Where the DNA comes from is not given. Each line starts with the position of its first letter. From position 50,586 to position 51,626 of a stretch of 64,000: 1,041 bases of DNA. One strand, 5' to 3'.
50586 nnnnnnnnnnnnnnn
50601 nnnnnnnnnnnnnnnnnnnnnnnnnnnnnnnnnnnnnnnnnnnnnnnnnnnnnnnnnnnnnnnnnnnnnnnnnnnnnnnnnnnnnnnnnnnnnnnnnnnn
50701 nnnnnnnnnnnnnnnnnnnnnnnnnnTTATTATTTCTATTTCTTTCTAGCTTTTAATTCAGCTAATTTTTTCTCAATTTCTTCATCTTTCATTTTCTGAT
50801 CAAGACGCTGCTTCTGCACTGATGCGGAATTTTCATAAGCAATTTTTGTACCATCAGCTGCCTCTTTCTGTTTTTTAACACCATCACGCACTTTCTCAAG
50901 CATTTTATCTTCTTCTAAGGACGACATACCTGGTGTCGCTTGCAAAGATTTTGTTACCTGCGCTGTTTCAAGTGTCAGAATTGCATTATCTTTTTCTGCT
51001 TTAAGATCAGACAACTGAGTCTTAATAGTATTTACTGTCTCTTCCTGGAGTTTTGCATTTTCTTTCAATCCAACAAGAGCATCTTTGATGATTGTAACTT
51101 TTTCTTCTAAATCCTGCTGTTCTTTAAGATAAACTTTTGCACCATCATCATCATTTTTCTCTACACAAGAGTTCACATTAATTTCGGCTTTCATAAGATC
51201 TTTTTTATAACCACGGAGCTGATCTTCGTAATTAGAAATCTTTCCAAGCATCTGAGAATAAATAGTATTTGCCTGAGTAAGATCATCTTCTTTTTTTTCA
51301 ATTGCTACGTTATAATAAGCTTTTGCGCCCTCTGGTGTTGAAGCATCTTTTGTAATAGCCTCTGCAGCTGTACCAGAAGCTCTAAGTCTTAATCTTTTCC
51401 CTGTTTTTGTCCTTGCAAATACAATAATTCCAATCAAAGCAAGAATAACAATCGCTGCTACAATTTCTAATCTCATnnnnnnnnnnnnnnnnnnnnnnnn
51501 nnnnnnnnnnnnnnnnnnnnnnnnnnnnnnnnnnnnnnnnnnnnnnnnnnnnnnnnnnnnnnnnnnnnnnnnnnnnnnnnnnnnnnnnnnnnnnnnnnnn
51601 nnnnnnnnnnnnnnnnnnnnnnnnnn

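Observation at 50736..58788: Phage-encoded TerD / vWA / PspA-like / Ca2+ P-type ATPase / nucleotidyltransferase module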

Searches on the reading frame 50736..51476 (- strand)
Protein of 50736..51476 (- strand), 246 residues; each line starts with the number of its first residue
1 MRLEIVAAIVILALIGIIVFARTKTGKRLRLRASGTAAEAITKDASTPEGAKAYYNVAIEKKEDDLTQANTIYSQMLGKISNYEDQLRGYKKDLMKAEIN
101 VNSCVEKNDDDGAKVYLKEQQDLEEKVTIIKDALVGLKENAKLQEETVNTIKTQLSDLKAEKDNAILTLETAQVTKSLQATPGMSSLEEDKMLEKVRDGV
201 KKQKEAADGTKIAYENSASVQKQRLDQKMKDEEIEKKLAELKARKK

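Call 3: search_protein_families(library=pfam, proteins=[window:50736-51476:-], max_evalue=0.01)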
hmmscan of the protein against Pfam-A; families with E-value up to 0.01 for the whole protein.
window:50736-51476:- (246 aa): 2 families
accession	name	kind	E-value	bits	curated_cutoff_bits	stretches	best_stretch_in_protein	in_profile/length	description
PF04012.17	PspA_IM30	-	2.7e-05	24.4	33.9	1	56-245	29-218/220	PspA/IM30 family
PF19369.4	DUF5944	-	0.0099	15.8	25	0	28-154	87-210/243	Family of unknown function (DUF5944)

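Call 4: search_protein_families(library=ncbifam, proteins=[window:50736-51476:-], max_evalue=0.01)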
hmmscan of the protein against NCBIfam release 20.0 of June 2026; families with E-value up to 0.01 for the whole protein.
window:50736-51476:- (246 aa): 1 family
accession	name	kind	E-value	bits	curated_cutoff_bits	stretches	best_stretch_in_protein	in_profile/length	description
TIGR02977.1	phageshock_pspA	equivalog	0.0084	15.8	242.95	0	59-245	33-217/219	phage shock protein PspA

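Call 6: search_protein_families(library=phrogs, proteins=[window:50736-51476:-], max_evalue=0.001)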
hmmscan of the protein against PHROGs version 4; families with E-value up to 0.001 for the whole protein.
window:50736-51476:- (246 aa): 1 family
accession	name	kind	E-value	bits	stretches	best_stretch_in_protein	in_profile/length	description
phrog_33389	-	unknown function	8.2e-17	62.4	1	8-243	9-242/248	-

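Call 18: search_protein_families(library=padloc, proteins=[window:50736-51476:-], max_evalue=0.01)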
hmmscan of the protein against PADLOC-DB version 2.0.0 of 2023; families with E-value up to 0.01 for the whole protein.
window:50736-51476:- (246 aa): 0 families

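Call 23: find_homologous_proteins(query=window:50736-51476:-, max_evalue=0.001)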
Query window:50736-51476:- (246 aa): 491 proteins with E <= 0.001 among 2185 candidates; the best 120 are listed.
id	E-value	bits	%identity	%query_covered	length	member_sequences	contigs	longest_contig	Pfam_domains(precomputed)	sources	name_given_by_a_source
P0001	4.3e-131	453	92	95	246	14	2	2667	-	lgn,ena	-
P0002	8.4e-129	446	96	91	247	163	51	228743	PF04012.18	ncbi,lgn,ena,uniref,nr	ncbi:hypothetical protein RO865_18095 [Blautia faecis]|uniref:PspA/IM30 family protein n=1 Tax=Blaut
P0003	5.5e-122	423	84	100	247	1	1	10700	-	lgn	-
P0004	1.9e-121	422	84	100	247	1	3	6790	-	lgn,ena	-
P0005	2.8e-121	421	84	100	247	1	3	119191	-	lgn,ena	-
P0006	3.1e-121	421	84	100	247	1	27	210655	-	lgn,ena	-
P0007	6.7e-121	420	90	87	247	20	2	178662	-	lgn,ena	-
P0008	1.1e-120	419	83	100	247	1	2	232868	-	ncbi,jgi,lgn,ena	jgi:phage shock protein A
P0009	1.3e-120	419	83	100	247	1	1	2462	-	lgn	-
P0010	1.9e-120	418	83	100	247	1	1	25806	-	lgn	-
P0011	2.0e-120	418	83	100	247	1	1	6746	-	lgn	-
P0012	4.9e-120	417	82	100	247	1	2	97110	-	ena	-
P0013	8.4e-120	416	81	95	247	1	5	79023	-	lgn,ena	-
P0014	1.4e-119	416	81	96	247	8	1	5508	-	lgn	-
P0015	2.3e-119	415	81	95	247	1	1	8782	-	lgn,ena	-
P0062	1.9e-101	356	72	93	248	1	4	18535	PF04012.18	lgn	-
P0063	5.0e-101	355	72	98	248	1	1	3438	PF04012.18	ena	-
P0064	6.0e-101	355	72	98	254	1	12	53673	PF04012.18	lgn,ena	-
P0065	6.0e-101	355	72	98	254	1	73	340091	PF04012.18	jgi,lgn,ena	jgi:phage shock protein A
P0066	6.0e-101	355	72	98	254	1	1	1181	PF04012.18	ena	-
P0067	7.5e-101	354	71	98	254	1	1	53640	PF04012.18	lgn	-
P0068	1.0e-100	354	71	100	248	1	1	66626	PF04012.18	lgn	-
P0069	1.1e-100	354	72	93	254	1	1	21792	PF04012.18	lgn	-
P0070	1.3e-100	354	71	100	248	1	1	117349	PF04012.18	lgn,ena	-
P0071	1.8e-100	353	71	98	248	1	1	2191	PF04012.18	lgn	-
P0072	1.9e-100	353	72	98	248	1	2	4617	PF04012.18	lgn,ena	-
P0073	2.0e-100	353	71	98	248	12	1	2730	PF04012.18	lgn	-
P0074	2.1e-100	353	72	98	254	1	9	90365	PF04012.18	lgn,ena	-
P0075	2.1e-100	353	71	98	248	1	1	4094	PF04012.18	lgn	-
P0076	2.4e-100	353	71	98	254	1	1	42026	PF04012.18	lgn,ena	-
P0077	2.6e-100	353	71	98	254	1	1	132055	PF04012.18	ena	-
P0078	3.5e-100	352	71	98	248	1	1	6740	PF04012.18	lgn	-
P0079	3.9e-100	352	72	96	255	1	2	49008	PF04012.18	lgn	-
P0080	5.0e-100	352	71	98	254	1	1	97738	PF04012.18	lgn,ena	-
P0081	5.6e-100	352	72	98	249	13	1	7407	PF04012.18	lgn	-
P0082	6.0e-100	351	73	98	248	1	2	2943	PF04012.18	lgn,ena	-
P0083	6.9e-100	351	73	96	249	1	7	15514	PF04012.18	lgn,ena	-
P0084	7.8e-100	351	72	98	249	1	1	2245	PF04012.18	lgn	-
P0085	9.0e-100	351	73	96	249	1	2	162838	PF04012.18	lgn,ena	-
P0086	9.6e-100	351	72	96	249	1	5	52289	PF04012.18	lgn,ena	-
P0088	1.2e-99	350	71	98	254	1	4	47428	PF04012.18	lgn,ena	-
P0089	1.3e-99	350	72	96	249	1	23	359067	PF04012.18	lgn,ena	-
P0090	1.4e-99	350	72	96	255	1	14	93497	PF04012.18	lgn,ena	-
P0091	1.6e-99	350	72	96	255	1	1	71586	PF04012.18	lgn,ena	-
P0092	2.6e-99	349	70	99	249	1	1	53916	PF04012.18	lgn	-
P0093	3.1e-99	349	73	93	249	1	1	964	PF04012.18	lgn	-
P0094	3.4e-99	349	72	97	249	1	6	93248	PF12732.13,PF04012.18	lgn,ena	-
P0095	3.5e-99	349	72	97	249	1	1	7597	PF12732.13,PF04012.18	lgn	-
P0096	3.8e-99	349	72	97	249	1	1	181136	PF04012.18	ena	-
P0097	4.0e-99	349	71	96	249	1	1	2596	PF04012.18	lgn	-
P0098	4.6e-99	349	72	97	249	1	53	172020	PF12732.13,PF04012.18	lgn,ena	-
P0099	4.9e-99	348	72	97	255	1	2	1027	PF04012.18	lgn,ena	-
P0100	5.1e-99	348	71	97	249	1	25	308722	PF04012.18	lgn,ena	-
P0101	5.6e-99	348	71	97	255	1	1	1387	PF04012.18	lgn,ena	-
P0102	6.3e-99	348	72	97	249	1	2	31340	PF04012.18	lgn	-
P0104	6.6e-99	348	71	97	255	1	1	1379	PF04012.18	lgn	-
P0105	6.9e-99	348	70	98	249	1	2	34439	PF04012.18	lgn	-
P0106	7.0e-99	348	71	98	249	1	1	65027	PF04012.18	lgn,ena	-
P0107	7.5e-99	348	70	98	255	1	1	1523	PF04012.18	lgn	-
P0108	7.8e-99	348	72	97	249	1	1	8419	PF12732.13,PF04012.18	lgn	-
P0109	8.9e-99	348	71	96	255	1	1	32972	PF04012.18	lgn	-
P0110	1.2e-98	347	73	93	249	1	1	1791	PF04012.18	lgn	-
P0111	1.4e-98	347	71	94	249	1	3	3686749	PF04012.18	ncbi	-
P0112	1.4e-98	347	72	96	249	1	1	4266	PF04012.18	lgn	-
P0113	1.6e-98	347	71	97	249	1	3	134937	PF12732.13,PF04012.18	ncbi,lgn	-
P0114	2.6e-98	346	71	98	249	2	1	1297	PF04012.18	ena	-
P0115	3.3e-98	346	71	97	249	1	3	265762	PF12732.13,PF04012.18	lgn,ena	-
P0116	5.2e-98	345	71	97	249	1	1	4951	PF12732.13,PF04012.18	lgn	-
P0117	7.2e-97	341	70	98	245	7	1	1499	PF04012.18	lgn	-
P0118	2.8e-96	339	69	96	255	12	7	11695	PF04012.18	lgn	-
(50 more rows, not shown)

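Call 28: find_encoding_contigs(protein=P0111, flank=10000, max_places=3)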
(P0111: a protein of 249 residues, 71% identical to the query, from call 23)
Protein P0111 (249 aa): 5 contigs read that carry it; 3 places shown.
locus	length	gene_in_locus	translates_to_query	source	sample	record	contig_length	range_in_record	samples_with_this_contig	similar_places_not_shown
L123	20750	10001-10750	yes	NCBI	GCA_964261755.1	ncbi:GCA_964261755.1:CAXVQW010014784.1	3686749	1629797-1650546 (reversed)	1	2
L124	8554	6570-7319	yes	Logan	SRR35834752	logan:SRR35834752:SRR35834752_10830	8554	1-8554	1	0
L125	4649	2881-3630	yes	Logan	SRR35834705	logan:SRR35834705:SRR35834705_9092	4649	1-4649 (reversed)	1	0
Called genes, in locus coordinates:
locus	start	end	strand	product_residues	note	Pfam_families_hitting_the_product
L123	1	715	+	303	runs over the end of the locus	PF22822:MrpR_N_CB, PF22823:MrpR_C_cat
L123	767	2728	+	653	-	PF22745:Nlig-Ia, PF01653:DNA_ligase_aden, PF03120:OB_DNA_ligase, PF00533:BRCT, PF12738:PTCB-BRCT (weak)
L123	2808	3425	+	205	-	-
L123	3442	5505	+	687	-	PF26675:DUF8224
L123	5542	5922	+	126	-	-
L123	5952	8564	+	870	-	PF00690:Cation_ATPase_N, PF00122:E1-E2_ATPase, PF00702:Hydrolase, PF13246:Cation_ATPase, PF00689:Cation_ATPase_C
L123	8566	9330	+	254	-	PF10138:vWA-TerF-like, PF00092:VWA (weak), PF07002:Copine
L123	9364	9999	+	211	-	PF02342:TerD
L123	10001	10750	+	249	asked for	PF04012:PspA_IM30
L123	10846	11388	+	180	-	PF04011:LemA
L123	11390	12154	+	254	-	-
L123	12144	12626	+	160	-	PF01981:PTH2 (weak)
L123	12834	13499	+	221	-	PF01541:GIY-YIG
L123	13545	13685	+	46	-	-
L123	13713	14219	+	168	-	-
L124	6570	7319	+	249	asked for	PF04012:PspA_IM30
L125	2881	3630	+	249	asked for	PF04012:PspA_IM30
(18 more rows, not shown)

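Call 29: find_encoding_contigs(protein=P0002, flank=10000, max_places=4)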
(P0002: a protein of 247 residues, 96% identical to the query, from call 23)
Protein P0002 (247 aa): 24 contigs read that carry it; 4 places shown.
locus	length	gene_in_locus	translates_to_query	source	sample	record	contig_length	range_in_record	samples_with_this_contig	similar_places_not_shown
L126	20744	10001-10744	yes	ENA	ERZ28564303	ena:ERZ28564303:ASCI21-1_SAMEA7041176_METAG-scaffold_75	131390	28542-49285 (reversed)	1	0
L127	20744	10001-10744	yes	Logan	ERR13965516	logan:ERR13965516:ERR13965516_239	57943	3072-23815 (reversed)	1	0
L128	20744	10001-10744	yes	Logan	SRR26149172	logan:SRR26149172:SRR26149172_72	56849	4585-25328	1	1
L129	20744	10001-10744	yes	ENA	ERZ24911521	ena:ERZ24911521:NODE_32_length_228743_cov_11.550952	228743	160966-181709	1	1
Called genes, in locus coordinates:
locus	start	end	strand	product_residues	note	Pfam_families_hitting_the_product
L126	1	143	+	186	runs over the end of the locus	-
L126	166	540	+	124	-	-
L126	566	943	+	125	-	-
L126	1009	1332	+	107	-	-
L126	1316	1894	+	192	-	-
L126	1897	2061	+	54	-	-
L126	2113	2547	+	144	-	-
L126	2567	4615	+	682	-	PF26675:DUF8224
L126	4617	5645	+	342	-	PF10127:RlaP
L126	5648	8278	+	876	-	PF00690:Cation_ATPase_N, PF00122:E1-E2_ATPase, PF00702:Hydrolase, PF13246:Cation_ATPase, PF08282:Hydrolase_3 (faint), PF00689:Cation_ATPase_C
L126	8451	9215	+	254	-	PF10138:vWA-TerF-like, PF00092:VWA (weak), PF07002:Copine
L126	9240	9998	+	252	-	PF02342:TerD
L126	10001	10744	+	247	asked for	PF04012:PspA_IM30 (weak)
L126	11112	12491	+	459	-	PF01743:PolyA_pol, PF12627:PolyA_pol_RNAbd, PF01966:HD (weak), PF13735:tRNA_NucTran2_2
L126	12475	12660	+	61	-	-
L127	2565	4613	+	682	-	PF26675:DUF8224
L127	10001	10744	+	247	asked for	PF04012:PspA_IM30 (weak)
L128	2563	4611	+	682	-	PF26675:DUF8224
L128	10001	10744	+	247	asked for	PF04012:PspA_IM30 (weak)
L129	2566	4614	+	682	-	PF26675:DUF8224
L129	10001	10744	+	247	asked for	PF04012:PspA_IM30 (weak)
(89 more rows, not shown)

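Call 35: search_solved_structures(query=A1, max_evalue=1, show_alignments=2)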
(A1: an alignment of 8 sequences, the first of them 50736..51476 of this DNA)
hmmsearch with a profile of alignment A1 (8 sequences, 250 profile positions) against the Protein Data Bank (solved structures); distinct sequences matched with E-value up to 1: 85 (the best 60 are shown).
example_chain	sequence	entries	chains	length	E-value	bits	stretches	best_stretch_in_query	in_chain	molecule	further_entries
8qbv_A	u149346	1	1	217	0.0069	19.1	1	56-199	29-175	Membrane-associated protein Vipp1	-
8qbw_A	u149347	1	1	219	0.0091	18.7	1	56-199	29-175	Phage shock protein A, PspA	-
8qbr_A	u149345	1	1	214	0.011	18.4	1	56-199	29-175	Membrane-associated protein Vipp1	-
6nhp_B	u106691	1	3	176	0.022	17.4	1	36-102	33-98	Hemagglutinin HA2 chain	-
1htm_B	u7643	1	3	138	0.036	16.7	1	55-129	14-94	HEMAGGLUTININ HA2 CHAIN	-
5w42_B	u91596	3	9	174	0.041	16.6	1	54-127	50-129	Hemagglutinin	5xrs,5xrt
4zcj_B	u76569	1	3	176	0.049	16.3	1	50-102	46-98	Hemagglutinin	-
6jfv_A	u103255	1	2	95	0.052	16.2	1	97-154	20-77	Keratin, type I cytoskeletal 14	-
8zyk_R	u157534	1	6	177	0.052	16.2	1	53-127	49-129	Hemagglutinin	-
3eym_B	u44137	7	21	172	0.053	16.2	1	53-128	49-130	Hemagglutinin HA2 chain | X-31 Influenza Haemagglutinin HA2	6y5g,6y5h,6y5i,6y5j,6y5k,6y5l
6nhq_B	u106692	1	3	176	0.055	16.2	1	52-102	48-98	Hemagglutinin HA2 chain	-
4gms_B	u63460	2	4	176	0.057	16.1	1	53-127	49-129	Hemagglutinin HA2 chain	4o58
4we5_B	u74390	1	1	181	0.058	16.1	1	53-127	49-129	Hemagglutinin HA2 chain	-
1eo8_B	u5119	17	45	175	0.058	16.1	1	53-129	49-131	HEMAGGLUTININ (HA2 CHAIN) | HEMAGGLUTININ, CHAIN HA1 | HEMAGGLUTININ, (G135R), HA1 CHAIN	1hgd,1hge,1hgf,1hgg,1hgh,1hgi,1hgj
6nhr_B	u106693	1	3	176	0.059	16.1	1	54-102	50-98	Hemagglutinin HA2 chain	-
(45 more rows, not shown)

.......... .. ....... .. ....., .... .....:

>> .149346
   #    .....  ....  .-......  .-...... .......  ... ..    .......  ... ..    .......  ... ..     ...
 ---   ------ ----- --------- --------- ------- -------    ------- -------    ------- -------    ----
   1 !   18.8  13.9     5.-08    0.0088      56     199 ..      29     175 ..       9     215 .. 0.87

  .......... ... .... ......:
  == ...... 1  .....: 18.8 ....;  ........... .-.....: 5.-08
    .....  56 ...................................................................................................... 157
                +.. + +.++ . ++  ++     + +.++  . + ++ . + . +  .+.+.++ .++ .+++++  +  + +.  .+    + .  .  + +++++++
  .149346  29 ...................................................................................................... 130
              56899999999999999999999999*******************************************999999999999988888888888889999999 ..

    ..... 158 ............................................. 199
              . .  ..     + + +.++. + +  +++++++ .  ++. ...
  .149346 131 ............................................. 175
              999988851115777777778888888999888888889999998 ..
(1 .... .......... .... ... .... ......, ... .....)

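Call 53: predict_structure(alignment_id=A4)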
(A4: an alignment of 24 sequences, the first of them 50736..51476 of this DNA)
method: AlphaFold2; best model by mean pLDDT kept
length: 246 residues; sequences in the alignment: 24
mean_pLDDT: 74.2   pTM: 0.48
mean pLDDT of the five models: 74.2, 73.9, 71.3, 70.9, 69.9
residues with pLDDT >= 90: 93; 70-90: 55; 50-70: 59; < 50: 39
segments of 3 or more residues with pLDDT < 50: 26-43, 206-218
pLDDT, mean of each block of 10 residues (from residue 1): 64 71 47 41 59 84 92 95 96 95 95 94 95 95 94 90 81 65 52 59 50 43 56 74 63
secondary structure, 60 per line:
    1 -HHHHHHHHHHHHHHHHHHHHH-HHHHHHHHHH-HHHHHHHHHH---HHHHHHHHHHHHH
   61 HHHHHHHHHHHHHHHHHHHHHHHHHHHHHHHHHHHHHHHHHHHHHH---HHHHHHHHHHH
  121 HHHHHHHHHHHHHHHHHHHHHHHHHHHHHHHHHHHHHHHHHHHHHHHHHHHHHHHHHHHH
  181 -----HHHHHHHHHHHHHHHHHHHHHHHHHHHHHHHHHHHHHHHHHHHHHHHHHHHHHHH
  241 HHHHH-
elements in order: H2-22 H24-33 H35-44 H48-106 H110-180 H186-245

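Call 57: fold_search(model_id=the predicted structure, library=pdb)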
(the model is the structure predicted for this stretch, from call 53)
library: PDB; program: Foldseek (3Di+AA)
matches with E <= 10: 786; with E <= 0.001: 4
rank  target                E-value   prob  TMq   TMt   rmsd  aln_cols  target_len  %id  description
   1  6zvr_CB               9.6e-05  1.00  0.51  0.57  34.7       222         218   19  C11 symmetry: Bacterial Vipp1 and PspA are members of the ancient ESCRT-III membrane-remodeling superfamily. (released 2021-08-04)
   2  8qbs                  1.9e-04  1.00  0.51  0.61  14.0       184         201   18  Cryo-EM structure of Vipp1-F197K/L200K helical filament with lattice 1 (Vipp1-F197K/L200K_L1) (released 2024-09-11)
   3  8qbw                  1.9e-04  1.00  0.51  0.57  30.6       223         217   18  Cryo-EM structure of Vipp1-deltaH6_aa1-219 helical filament with lattice 3 (Vipp1-deltaH6_L3) (released 2024-09-11)
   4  7o3w_A                9.2e-04  1.00  0.52  0.59  23.4       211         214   15  Structural basis for VIPP1 oligomerization and maintenance of thylakoid membrane integrity (released 2021-06-30)
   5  6zvr_A                1.2e-03  1.00  0.48  0.53  40.1       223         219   19  C11 symmetry: Bacterial Vipp1 and PspA are members of the ancient ESCRT-III membrane-remodeling superfamily. (released 2021-08-04)
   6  7o3x_A                1.5e-03  1.00  0.52  0.60   9.8       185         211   16  Structural basis for VIPP1 oligomerization and maintenance of thylakoid membrane integrity (released 2021-06-30)
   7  8qbr                  2.4e-03  1.00  0.47  0.54  14.2       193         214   16  Cryo-EM structure of Vipp1 helical filament with lattice 1 (Vipp1_L1) (released 2024-09-18)
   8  7o3x_B                2.9e-03  1.00  0.52  0.59  33.3       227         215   15  Structural basis for VIPP1 oligomerization and maintenance of thylakoid membrane integrity (released 2021-06-30)
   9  6zvr_DB               3.5e-03  1.00  0.49  0.73   7.1       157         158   18  C11 symmetry: Bacterial Vipp1 and PspA are members of the ancient ESCRT-III membrane-remodeling superfamily. (released 2021-08-04)
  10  6zvs_A                6.7e-03  1.00  0.45  0.80   2.9       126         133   18  C12 symmetry: Bacterial Vipp1 and PspA are members of the ancient ESCRT-III membrane-remodeling superfamily. (released 2021-08-04)
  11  9eom                  7.1e-03  1.00  0.53  0.61  39.0       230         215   17  250A Vipp1 dL10Ala helical tubes in the presence of EPL (released 2024-10-16)
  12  4whe                  9.4e-03  1.00  0.44  0.76   1.8       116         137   14  Crystal structure of E. coli phage shock protein A (PspA 1-144) (released 2015-09-02)
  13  9s9k_B                1.0e-02  1.00  0.32  0.45  20.1       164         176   17  S. islandicus CdvB (semi open) (released 2026-01-28)
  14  9s9k_A                1.0e-02  1.00  0.31  0.43  20.2       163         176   17  S. islandicus CdvB (semi open) (released 2026-01-28)
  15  8qfv                  1.8e-02  1.00  0.48  0.54  34.3       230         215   17  305A Vipp1 helical tubes in the presence of EPL (released 2024-09-11)
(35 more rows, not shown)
